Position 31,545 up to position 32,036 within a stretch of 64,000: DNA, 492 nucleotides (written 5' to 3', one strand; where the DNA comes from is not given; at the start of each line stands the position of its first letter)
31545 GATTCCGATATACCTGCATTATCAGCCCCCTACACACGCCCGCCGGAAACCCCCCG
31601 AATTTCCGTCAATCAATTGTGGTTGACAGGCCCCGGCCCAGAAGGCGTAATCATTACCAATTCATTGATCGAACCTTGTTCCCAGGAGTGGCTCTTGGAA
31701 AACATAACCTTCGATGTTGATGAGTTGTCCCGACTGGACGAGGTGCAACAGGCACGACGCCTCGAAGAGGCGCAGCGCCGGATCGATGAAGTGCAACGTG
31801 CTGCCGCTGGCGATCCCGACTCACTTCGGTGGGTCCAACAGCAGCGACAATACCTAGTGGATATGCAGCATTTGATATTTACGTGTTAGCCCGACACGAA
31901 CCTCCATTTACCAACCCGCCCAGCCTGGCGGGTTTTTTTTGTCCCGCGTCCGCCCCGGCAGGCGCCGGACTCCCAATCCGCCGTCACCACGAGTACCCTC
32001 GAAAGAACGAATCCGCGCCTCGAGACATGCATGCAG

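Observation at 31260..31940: AT-rich islet containing a self-contained mini-gene (sigma-70-like promoter, TTG start, 64-aa coiled-coil protein, strong terminator) and about 350 bp free of ORFs of 60 aa or more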

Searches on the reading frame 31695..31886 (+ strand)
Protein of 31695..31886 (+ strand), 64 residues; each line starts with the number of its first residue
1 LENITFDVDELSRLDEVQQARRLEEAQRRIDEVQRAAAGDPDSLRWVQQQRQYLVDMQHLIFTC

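Call 9: search_protein_families(library=pfam, proteins=[window:31695-31886:+], max_evalue=0.1)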
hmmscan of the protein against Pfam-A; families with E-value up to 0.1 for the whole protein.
window:31695-31886:+ (64 aa): 0 families

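Call 10: search_protein_families(library=ncbifam, proteins=[window:31695-31886:+], max_evalue=0.1)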
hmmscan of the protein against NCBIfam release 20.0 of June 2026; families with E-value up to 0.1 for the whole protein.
window:31695-31886:+ (64 aa): 0 families

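Call 22: search_solved_structures(query=A2, max_evalue=10, show_alignments=2)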
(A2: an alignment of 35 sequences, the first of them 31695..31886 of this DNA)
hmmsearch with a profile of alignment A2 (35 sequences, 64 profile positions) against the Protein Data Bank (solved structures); distinct sequences matched with E-value up to 10: 11.
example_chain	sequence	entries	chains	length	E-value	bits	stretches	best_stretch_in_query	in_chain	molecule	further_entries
6xr1_A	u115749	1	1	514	0.0031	20.6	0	17-42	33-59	dTor_9x57R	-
2iw0_A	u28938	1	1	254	0.0074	19.4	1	7-32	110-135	CHITIN DEACETYLASE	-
6xr2_A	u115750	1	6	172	0.23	14.6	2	17-42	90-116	dTor_3x57R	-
8h9f_K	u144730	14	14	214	0.3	14.2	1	14-59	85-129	ATP synthase F(0) complex subunit B1, mitochondrial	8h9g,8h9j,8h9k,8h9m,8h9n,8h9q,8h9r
7kzm_A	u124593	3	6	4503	0.54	13.4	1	33-53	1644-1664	Heavy chain alpha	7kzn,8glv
2z64_A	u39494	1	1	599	0.85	12.8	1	40-60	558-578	Toll-like receptor 4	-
8wqt_A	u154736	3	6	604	0.87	12.7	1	40-60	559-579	Toll-like receptor 4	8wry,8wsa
3vq1_A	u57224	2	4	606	0.87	12.7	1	40-60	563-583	Toll-like receptor 4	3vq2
2z66_A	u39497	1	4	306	1.2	12.2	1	40-59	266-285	Variable lymphocyte receptor B, Toll-like receptor 4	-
7aih_BG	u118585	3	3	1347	4.9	10.3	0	21-43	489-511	mL100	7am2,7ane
5j0k_A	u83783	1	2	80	6.6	9.9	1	15-47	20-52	designed protein 2L4HC2_23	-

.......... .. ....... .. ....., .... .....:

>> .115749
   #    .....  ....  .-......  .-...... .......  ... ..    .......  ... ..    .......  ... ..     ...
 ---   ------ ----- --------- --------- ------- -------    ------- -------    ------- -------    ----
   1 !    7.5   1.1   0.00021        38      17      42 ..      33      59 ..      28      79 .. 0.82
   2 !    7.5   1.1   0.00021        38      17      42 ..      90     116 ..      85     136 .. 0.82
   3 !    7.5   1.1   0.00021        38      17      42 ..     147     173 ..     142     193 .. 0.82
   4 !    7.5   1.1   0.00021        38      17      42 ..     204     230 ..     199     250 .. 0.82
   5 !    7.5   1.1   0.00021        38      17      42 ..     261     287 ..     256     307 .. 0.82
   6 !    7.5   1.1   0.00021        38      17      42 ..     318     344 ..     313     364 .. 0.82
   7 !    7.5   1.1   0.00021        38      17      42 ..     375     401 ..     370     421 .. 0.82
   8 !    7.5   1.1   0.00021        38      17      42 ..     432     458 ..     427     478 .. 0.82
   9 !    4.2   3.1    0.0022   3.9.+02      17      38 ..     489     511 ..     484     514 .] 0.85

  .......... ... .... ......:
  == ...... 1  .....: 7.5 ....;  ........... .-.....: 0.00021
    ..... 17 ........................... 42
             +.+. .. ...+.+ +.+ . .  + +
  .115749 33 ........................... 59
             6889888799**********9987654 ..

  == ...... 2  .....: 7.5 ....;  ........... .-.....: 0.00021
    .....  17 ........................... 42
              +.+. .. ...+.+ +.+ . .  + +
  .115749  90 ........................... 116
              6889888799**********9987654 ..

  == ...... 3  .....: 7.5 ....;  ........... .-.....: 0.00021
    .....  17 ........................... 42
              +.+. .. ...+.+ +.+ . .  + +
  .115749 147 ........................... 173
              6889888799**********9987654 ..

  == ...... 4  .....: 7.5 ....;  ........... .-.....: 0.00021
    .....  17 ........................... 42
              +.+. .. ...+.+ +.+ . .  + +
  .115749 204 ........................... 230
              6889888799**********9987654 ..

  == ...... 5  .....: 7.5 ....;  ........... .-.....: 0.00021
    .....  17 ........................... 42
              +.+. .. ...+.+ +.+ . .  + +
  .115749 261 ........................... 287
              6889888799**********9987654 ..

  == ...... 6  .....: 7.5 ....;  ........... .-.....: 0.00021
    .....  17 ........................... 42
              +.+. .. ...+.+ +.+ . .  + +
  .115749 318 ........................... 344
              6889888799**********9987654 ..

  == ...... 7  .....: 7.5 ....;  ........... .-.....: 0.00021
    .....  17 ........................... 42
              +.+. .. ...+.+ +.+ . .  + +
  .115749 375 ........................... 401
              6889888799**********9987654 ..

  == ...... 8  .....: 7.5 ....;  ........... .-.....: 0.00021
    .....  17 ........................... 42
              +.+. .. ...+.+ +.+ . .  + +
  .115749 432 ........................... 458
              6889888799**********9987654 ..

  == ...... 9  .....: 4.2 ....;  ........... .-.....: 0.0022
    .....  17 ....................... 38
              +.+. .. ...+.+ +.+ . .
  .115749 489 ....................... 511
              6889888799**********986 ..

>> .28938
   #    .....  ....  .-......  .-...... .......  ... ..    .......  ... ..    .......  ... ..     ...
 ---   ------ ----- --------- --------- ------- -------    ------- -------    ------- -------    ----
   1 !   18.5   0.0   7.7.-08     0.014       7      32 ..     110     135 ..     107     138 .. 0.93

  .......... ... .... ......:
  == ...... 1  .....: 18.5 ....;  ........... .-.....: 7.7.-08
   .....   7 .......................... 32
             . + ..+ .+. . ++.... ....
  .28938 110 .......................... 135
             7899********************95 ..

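Call 26: predict_structure(alignment_id=A2)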
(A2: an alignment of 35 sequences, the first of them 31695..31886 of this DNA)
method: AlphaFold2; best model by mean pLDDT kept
length: 64 residues; sequences in the alignment: 35
mean_pLDDT: 89.7   pTM: 0.71
mean pLDDT of the five models: 89.7, 88.5, 87.3, 85.5, 85.0
residues with pLDDT >= 90: 37; 70-90: 26; 50-70: 1; < 50: 0
segments of 3 or more residues with pLDDT < 50: none
pLDDT, mean of each block of 10 residues (from residue 1): 87 89 93 90 93 91 74
secondary structure, 60 per line:
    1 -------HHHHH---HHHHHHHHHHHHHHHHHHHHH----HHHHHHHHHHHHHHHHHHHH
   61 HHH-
elements in order: H8-12 H16-36 H41-63

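Call 28: search_protein_representatives(alignment_id=A2)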
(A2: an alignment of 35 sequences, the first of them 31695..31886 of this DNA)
Query: 35 sequences, 64 profile positions. Proteins with E-value up to 0.001 (for the whole library): 22; up to 1e-10: 13; up to 1e-30: 1. The best 22 are listed.
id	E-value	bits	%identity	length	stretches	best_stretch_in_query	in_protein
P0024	4.5e-32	125.8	-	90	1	1-64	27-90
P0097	2.0e-28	114.1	-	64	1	1-64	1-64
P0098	2.3e-28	113.9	-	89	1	1-64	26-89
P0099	3.3e-26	107.0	-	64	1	1-63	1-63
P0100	9.0e-25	102.4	-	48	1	17-64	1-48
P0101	8.9e-22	92.8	-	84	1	1-63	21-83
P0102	7.7e-20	86.6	-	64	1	2-62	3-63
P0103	3.9e-13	65.1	-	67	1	1-62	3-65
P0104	7.2e-13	64.3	-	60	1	1-43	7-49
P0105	7.9e-13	64.2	-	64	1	1-64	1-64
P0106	6.1e-12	61.3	-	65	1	1-64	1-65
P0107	1.1e-11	60.5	-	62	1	1-44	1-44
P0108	8.0e-11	57.7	-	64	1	1-56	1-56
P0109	3.1e-10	55.9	-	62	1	1-38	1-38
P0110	4.3e-09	52.2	-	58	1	1-52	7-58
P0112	8.1e-08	48.1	-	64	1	2-64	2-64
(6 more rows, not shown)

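Call 30: fold_search(model_id=the predicted structure, library=pdb)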
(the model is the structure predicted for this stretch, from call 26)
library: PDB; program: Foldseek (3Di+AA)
matches with E <= 10: 78; with E <= 0.001: 0
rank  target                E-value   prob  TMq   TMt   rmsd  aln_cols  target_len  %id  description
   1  8eup_h                1.5e+00  0.57  0.62  0.38   3.0        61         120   18  Ytm1 associated 60S nascent ribosome State 1A (released 2022-11-30)
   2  8esq_h                1.6e+00  0.57  0.62  0.38   3.0        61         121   18  Ytm1 associated nascent 60S ribosome State 2 (released 2022-11-30)
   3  9i5t_1                1.8e+00  0.54  0.60  0.61   3.1        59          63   20  50S subunit of P. gingivalis ribosome with Lefamulin (released 2025-08-20)
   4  7qiw_j                1.8e+00  0.54  0.62  0.38   3.1        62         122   14  Specific features and methylation sites of a plant ribosome. 60S ribosomal subunit. (released 2022-07-13)
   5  7pzy_AI               1.8e+00  0.41  0.57  0.34   3.3        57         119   14  Structure of the vacant Candida albicans 80S ribosome (released 2022-05-18)
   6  8oh6_CC               1.9e+00  0.38  0.56  0.34   3.3        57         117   14  Crystal structure of the Candida albicans 80S ribosome in complex with Paromomycin (500umol) (released 2024-10-02)
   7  8c3a_AI               2.3e+00  0.30  0.56  0.34   3.6        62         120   14  Crystal structure of ailanthone bound to the Candida albicans 80S ribosome (released 2024-01-10)
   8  8azw_n                2.6e+00  0.41  0.63  0.38   3.0        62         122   14  Cryo-EM structure of the plant 60S subunit (released 2023-06-07)
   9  4v6i_Bc               2.8e+00  0.44  0.64  0.39   2.7        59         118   19  Localization of the small subunit ribosomal proteins into a 6.1 A cryo-EM map of Saccharomyces cerevisiae translating (released 2014-07-09)
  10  3jag_h                2.8e+00  0.23  0.54  0.33   3.9        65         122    9  Structure of a mammalian ribosomal termination complex with ABCE1, eRF1(AAQ), and the UAA stop codon (released 2015-08-12)
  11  5xxb_g                3.0e+00  0.38  0.63  0.38   2.8        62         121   14  Large subunit of Toxoplasma gondii ribosome (released 2017-08-30)
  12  5v7q_Y                3.2e+00  0.21  0.52  0.52   3.8        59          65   22  Cryo-EM structure of the large ribosomal subunit from Mycobacterium tuberculosis bound with a potent linezolid analog (released 2017-09-20)
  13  5o60_Z                3.4e+00  0.33  0.62  0.62   3.0        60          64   17  Structure of the 50S large ribosomal subunit from Mycobacterium smegmatis (released 2017-07-12)
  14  1v9d_C                3.4e+00  0.09  0.38  0.11   7.0        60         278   17  Crystal structure of the core FH2 domain of mouse mDia1 (released 2004-03-09)
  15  9n5t_Z                3.6e+00  0.30  0.60  0.59   3.0        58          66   17  Mycobacterium smegmatis 70S ribosome with small molecule drug MK-7762 (released 2025-12-24)
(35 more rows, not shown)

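Call 31: find_encoding_contigs(protein=P0112, flank=6000, max_places=4)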
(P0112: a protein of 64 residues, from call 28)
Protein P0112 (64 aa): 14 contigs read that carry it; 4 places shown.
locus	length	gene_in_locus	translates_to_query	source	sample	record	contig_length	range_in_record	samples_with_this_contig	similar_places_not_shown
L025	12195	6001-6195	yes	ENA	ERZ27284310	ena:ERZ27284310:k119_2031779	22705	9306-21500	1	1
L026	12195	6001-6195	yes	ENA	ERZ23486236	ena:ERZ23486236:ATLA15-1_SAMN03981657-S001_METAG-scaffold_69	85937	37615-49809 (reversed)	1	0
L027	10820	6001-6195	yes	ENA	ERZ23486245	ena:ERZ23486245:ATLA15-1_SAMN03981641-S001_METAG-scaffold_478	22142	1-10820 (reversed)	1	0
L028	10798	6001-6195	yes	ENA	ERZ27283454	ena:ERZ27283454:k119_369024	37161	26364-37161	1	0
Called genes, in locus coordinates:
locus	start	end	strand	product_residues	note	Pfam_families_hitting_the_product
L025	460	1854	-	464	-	PF00072:Response_reg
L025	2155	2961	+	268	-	PF00561:Abhydrolase_1, PF07819:PGAP1, PF02089:Palm_thioest (weak), PF05057:DUF676 (weak)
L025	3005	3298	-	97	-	-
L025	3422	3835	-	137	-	-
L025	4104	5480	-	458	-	PF07690:MFS_1, PF13000:Acatn, PF07690:MFS_1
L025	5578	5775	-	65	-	-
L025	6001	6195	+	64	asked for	-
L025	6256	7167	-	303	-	-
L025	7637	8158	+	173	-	PF00994:MoCF_biosynth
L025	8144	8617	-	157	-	-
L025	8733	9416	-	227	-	PF13189:Cytidylate_kin2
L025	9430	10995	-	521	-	PF00082:Peptidase_S8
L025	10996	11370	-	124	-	-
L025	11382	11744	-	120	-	-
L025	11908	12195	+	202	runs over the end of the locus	-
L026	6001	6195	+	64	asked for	-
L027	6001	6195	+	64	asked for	-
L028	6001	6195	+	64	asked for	-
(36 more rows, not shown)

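Call 32: find_encoding_contigs(protein=P0108, flank=6000, max_places=4)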
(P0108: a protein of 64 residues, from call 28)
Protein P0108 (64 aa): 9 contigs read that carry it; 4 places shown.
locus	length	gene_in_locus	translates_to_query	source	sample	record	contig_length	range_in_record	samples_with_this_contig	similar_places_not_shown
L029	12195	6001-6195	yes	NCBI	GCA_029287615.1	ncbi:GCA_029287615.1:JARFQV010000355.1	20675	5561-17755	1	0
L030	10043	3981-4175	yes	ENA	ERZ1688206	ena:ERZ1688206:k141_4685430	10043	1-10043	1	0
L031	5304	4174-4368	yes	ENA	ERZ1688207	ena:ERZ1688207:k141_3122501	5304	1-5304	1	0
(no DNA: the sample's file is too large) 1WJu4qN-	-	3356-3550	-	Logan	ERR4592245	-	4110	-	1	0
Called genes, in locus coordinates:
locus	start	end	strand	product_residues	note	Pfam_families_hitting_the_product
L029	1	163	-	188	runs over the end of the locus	PF01510:Amidase_2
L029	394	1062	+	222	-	PF08239:SH3_3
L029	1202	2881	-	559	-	PF00920:ILVD_EDD_N, PF04023:FeoA (faint), PF24877:ILV_EDD_C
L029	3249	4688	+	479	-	PF00171:Aldedh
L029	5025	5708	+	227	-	PF00753:Lactamase_B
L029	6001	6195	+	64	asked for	-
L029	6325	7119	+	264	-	PF01135:PCMT, PF00398:RrnaAD, PF13847:Methyltransf_31, PF08241:Methyltransf_11 (weak), PF13649:Methyltransf_25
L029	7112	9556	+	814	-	-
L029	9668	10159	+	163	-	PF01864:CarS-like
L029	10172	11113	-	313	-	PF00149:Metallophos, PF12850:Metallophos_2 (weak)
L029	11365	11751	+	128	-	PF19931:DUF6394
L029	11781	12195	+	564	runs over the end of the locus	PF07885:Ion_trans_2 (weak), PF02254:TrkA_N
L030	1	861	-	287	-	?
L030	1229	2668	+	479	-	PF00171:Aldedh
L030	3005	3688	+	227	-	PF00753:Lactamase_B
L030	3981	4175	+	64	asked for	-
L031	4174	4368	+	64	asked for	-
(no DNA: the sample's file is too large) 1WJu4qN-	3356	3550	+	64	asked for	-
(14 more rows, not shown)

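Call 33: find_encoding_contigs(protein=P0103, flank=6000, max_places=4)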
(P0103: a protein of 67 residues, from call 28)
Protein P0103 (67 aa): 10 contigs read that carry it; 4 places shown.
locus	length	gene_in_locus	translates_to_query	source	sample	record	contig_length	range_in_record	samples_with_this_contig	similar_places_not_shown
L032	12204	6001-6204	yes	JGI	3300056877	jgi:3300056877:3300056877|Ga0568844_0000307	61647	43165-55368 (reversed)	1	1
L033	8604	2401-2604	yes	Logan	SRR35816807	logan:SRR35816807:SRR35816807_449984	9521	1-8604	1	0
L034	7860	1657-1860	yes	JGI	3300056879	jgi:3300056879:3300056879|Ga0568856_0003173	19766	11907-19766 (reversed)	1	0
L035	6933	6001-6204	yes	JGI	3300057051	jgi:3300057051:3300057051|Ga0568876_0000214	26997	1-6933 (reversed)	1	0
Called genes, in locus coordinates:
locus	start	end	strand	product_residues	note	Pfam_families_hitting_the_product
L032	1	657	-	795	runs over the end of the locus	PF00512:HisKA, PF02518:HATPase_c, PF00072:Response_reg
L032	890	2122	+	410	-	PF01566:Nramp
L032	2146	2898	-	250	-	PF01553:Acyltransferase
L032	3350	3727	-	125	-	-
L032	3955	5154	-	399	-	PF01963:TraB_PrgY_gumN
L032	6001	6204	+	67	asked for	-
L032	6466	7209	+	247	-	PF01135:PCMT, PF13489:Methyltransf_23 (weak), PF13649:Methyltransf_25 (weak), PF13847:Methyltransf_31 (weak)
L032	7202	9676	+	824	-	-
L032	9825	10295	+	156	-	PF01864:CarS-like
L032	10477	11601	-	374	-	PF00149:Metallophos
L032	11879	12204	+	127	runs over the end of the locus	PF19931:DUF6394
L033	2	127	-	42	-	?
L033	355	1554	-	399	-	PF01963:TraB_PrgY_gumN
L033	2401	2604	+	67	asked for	-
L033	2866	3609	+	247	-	PF01135:PCMT, PF13489:Methyltransf_23 (weak), PF13649:Methyltransf_25 (weak), PF13847:Methyltransf_31 (weak)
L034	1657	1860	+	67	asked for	-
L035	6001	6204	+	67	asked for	-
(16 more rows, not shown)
